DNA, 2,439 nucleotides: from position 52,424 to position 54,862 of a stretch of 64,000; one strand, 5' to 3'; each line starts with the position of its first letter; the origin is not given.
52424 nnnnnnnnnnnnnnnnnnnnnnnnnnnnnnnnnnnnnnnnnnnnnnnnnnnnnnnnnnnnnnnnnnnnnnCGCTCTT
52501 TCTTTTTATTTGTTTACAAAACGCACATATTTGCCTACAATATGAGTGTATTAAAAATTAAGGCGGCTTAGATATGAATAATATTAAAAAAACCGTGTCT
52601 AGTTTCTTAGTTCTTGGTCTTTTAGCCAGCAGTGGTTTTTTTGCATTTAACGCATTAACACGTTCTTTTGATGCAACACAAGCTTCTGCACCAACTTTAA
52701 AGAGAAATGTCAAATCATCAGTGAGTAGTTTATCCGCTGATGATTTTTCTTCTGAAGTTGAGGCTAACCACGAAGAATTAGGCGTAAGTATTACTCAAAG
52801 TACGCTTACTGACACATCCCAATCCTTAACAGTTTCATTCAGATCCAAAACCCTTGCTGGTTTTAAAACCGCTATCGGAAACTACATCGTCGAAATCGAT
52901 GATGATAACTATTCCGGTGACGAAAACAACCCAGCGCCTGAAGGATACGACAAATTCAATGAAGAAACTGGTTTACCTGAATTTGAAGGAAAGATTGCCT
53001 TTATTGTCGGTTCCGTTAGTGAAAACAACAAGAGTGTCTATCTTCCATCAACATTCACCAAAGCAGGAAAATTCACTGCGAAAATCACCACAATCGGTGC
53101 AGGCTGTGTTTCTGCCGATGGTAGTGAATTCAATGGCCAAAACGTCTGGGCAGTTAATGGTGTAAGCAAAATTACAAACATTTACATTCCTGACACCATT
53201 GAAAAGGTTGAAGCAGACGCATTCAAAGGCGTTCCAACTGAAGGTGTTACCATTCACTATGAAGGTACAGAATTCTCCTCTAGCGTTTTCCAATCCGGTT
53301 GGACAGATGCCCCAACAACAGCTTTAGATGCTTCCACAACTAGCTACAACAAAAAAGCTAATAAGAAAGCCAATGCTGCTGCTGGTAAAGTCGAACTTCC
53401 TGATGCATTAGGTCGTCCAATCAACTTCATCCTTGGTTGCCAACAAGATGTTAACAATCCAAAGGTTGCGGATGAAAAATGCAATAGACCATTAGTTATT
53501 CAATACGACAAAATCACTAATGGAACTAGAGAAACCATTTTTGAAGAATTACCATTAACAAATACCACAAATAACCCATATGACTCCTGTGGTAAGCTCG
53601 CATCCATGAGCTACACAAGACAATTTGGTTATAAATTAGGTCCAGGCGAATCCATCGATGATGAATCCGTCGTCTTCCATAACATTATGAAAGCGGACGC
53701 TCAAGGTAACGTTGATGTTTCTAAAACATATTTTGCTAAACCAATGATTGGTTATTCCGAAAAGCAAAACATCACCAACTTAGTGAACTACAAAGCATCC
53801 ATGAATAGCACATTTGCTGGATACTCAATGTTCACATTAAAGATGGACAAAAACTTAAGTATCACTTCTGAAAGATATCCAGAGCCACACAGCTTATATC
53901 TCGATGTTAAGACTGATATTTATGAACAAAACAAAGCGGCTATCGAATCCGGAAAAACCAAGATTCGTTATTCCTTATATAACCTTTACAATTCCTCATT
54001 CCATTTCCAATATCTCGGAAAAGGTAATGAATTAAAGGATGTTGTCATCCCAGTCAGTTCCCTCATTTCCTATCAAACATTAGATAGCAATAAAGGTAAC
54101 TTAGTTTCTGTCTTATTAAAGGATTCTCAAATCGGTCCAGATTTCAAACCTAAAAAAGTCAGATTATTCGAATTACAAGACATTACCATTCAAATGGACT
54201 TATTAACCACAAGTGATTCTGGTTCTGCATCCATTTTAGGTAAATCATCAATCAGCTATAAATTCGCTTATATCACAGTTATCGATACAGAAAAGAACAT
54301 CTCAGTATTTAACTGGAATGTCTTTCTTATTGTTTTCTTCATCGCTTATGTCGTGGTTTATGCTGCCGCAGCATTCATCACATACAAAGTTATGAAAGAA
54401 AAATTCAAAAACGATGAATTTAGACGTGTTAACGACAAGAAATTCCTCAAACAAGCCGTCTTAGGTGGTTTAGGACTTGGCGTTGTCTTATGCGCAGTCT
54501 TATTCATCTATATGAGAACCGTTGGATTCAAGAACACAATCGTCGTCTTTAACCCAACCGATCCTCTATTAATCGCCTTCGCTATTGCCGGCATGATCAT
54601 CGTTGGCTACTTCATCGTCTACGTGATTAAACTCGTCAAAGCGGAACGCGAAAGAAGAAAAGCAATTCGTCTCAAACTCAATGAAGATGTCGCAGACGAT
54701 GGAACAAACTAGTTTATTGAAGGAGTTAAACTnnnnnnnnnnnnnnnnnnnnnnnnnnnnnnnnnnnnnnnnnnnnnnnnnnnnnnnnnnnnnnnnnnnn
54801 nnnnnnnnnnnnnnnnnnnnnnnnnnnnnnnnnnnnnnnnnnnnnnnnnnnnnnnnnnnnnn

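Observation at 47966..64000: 16-kb surface island downstream of tuf: two nuclease lipoproteins, a phosphatase lipoprotein and an ABC importer, a candidate nucleic-acid harvesting system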

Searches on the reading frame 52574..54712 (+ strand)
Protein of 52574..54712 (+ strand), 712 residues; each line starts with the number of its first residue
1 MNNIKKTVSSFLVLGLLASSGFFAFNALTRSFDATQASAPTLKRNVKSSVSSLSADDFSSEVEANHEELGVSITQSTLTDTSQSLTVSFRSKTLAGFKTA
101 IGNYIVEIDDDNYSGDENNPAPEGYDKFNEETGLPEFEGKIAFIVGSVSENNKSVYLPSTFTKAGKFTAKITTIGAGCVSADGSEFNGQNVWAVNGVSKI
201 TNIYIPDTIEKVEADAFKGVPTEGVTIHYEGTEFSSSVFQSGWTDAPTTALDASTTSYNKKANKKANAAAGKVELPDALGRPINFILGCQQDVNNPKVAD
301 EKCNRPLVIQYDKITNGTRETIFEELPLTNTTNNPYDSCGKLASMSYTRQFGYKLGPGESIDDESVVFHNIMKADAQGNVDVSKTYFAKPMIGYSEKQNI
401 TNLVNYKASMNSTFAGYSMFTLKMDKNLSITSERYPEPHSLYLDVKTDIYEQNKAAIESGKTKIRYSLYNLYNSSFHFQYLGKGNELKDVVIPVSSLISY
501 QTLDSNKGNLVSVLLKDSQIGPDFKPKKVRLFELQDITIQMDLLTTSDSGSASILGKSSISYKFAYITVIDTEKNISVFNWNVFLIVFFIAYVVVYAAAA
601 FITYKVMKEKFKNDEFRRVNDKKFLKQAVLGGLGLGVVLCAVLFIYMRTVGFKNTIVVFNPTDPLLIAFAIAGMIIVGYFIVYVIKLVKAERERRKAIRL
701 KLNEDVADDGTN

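Call 3: search_protein_families(library=pfam, proteins=[window:52574-54712:+], max_evalue=0.01)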
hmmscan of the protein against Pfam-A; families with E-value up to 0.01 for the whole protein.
window:52574-54712:+ (712 aa): 1 family
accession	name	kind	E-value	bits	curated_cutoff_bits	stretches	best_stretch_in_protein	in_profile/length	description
PF13306.12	LRR_5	-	4.8e-05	23.7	27.7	0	196-240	77-121/127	BspA type Leucine rich repeat region (6 copies)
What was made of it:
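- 52574..54712 (+): g5: 712-aa membrane protein with a beta-rich outer domain, one N-terminal and three C-terminal predicted transmembrane helices. It is the first gene of the conserved core. Weak LRR_5 hit below cutoff (call 3).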

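Call 6: search_protein_families(library=ncbifam, proteins=[window:52574-54712:+], max_evalue=0.01)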
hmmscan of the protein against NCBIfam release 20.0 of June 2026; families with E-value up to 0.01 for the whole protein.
window:52574-54712:+ (712 aa): 0 families

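Call 44: find_homologous_proteins(query=window:52574-54712:+, max_evalue=0.001)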
Query window:52574-54712:+ (712 aa): 135 proteins with E <= 0.001 among 8000 candidates; the best 120 are listed.
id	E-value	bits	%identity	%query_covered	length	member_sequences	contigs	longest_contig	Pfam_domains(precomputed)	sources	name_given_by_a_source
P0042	0.0e+0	1575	100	100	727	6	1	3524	-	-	-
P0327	0.0e+0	1488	93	100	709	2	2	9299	-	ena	-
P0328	0.0e+0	1376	86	100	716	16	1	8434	-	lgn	-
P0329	0.0e+0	1372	87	100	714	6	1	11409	-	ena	-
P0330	0.0e+0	1349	85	100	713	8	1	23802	PF13306.13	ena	-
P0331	0.0e+0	1334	84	100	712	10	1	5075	-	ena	-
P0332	0.0e+0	1318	84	100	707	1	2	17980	-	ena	-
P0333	0.0e+0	1318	84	100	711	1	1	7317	-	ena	-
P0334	0.0e+0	1317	83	100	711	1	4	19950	-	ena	-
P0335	0.0e+0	1315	83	100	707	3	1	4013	-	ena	-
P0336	0.0e+0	1309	83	100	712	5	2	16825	-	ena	-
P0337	0.0e+0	1138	72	100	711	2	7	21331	-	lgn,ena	-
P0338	0.0e+0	1119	72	100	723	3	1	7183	-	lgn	-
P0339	0.0e+0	1028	66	100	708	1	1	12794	-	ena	-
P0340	4.8e-291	985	64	100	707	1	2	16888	-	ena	-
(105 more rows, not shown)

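Call 57: predict_structure(alignment_id=A2)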
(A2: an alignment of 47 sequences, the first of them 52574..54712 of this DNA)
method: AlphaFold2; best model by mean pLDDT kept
length: 712 residues; sequences in the alignment: 47
mean_pLDDT: 79.6   pTM: 0.64
mean pLDDT of the five models: 79.6, 79.4, 78.9, 77.6, 76.3
residues with pLDDT >= 90: 155; 70-90: 430; 50-70: 75; < 50: 52
segments of 3 or more residues with pLDDT < 50: 1-12, 21-50, 708-712
pLDDT, mean of each block of 10 residues (from residue 1): 43 49 44 30 34 79 86 89 90 83 87 74 70 86 90 92 90 92 86 89 94 93 91 91 92 91 88 75 88 84 89 88 84 79 84 87 93 88 90 84 87 85 87 83 84 84 86 86 87 76 83 82 86 90 81 76 89 85 86 82 72 55 72 75 75 60 67 70 72 65 53 39
secondary structure, 60 per line:
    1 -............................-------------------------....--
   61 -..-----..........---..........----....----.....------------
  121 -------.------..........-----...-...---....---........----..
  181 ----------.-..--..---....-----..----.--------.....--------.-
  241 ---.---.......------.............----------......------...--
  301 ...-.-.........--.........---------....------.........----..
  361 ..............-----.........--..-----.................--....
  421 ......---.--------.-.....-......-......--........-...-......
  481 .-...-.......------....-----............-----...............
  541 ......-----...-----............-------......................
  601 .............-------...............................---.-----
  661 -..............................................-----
elements in order (helices of 4 or more, strands of 3 or more residues): H2-29 H55-58 E69-78 E82-91 E96-99 E104-108 E135-144 E154-156 E160-163 E167-174 E202-205 E226-230 E251-254 H261-264 E265-273 E284-289 E307-315 E318-326 E336-339 E346-354 E359-374 E380-388 H400-403 E404-414 E417-426 H441-445 H447-452 H454-459 E462-469 E475-481 E487-493 E500-503 E509-516 H517-520 E529-546 E552-554 E560-571 H581-613 H621-651 H662-707
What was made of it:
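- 52574..54712 (+): AF2 mean pLDDT 80 (call 57).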

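Call 61: fold_search(model_id=the predicted structure, library=pdb)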
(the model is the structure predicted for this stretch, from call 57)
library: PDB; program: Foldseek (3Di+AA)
matches with E <= 10: 1003; with E <= 0.001: 34
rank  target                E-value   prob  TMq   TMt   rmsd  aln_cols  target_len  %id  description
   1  3lh9_B                1.0e-05  0.54  0.06  0.12  20.1       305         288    6  Crystal structure of mouse VPS26B(L197S/R199E) in spacegroup P41 21 2 (released 2010-02-02)
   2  8hst_A                1.6e-05  0.47  0.08  0.12  22.0       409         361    8  The structure of rat beta-arrestin1 (released 2023-07-19)
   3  2fau                  1.9e-05  0.44  0.07  0.12  20.6       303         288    7  Crystal structure of human vps26 (released 2006-05-30)
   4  4zrg                  3.3e-05  0.51  0.07  0.12  20.6       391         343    6  Visual arrestin mutant - R175E (released 2015-11-11)
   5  5f0j_B                3.5e-05  0.44  0.07  0.12  20.6       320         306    8  Structure of retromer VPS26-VPS35 subunits bound to SNX3 (released 2016-12-07)
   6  3lh8_B                3.7e-05  0.44  0.07  0.12  20.9       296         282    7  Crystal structure of mouse VPS26B in spacegroup P41 21 2 (released 2010-02-02)
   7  3lha_B                6.6e-05  0.41  0.07  0.12  20.2       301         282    6  Crystal structure of mouse VPS26B(R240S/G241A/E242S) in spacegroup P41 21 2 (released 2010-02-02)
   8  3gd1_C                1.0e-04  0.38  0.08  0.11  21.8       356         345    8  Structure of an Arrestin/Clathrin complex reveals a novel clathrin binding domain that modulates receptor trafficking (released 2009-08-25)
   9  9c6e                  1.3e-04  0.35  0.08  0.13  21.4       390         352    6  High-resolution structure of bovine (3-367)Arrestin-1 in a pre-activated conformation (released 2024-11-06)
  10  7mp0_C                1.4e-04  0.33  0.08  0.12  23.3       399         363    7  CRYSTAL STRUCTURE OF NATIVE BOVINE ARRESTIN 1 IN COMPLEX WITH 1D-MYO-INOSITOL 5-DIPHOSPHATE PENTAKISPHOSPHATE (5-PP IP (released 2021-10-13)
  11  1p9m_C                1.9e-04  0.85  0.09  0.23  18.9       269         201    7  Crystal structure of the hexameric human IL-6/IL-6 alpha receptor/gp130 complex (released 2003-07-01)
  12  1n26_A                2.0e-04  0.75  0.08  0.16  18.5       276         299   10  Crystal Structure of the extra-cellular domains of Human Interleukin-6 Receptor alpha chain (released 2002-12-18)
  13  7jxa_C                2.7e-04  0.38  0.08  0.13  22.2       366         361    8  CRYSTAL STRUCTURE OF NATIVE BOVINE ARRESTIN 1 IN COMPLEX WITH INOSITOL 1,4,5-TRIPHOSPHATE (released 2021-10-13)
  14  1cf1_B                2.7e-04  0.23  0.08  0.12  22.9       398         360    7  ARRESTIN FROM BOVINE ROD OUTER SEGMENTS (released 1999-04-16)
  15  9au7_C                3.0e-04  0.35  0.07  0.15  18.2       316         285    7  Human Retriever VPS35L/VPS29/VPS26C complex bound to SNX17 peptide (Composite Map) (released 2024-10-30)
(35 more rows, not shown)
